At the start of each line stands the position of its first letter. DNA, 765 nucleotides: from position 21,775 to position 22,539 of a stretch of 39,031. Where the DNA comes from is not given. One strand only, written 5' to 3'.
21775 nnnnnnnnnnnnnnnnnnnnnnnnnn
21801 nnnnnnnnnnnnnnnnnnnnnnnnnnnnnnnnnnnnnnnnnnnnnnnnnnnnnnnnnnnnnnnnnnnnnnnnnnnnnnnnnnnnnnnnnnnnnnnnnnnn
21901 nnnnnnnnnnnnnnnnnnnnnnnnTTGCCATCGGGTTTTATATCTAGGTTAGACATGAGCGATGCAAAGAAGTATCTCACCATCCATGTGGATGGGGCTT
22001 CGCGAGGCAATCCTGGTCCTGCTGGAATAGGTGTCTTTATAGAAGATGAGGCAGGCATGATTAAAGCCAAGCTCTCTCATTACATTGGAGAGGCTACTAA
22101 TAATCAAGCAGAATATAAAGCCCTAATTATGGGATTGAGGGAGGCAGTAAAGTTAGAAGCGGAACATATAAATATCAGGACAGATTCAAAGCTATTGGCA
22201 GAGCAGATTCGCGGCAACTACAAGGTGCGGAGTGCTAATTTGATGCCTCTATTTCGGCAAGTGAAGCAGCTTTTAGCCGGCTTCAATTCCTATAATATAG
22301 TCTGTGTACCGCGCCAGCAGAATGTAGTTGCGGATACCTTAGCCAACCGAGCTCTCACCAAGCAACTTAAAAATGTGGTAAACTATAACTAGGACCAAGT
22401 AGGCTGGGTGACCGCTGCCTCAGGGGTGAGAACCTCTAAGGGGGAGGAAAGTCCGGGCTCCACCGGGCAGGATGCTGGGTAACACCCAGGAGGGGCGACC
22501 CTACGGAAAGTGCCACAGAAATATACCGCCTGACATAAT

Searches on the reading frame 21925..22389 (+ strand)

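Call 23: search_protein_families(library=pfam, proteins=[window:21925-22389:+], max_evalue=0.0001)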
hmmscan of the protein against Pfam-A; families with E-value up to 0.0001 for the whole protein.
window:21925-22389:+ (155 aa): 2 families
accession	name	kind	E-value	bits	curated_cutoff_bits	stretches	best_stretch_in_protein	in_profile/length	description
PF13456.12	RVT_3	-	1.9e-24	86.4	21.6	1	22-143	2-123/123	Reverse transcriptase-like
PF00075.30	RNase_H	-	2.4e-13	50.9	25.8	1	16-97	2-77/141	RNase H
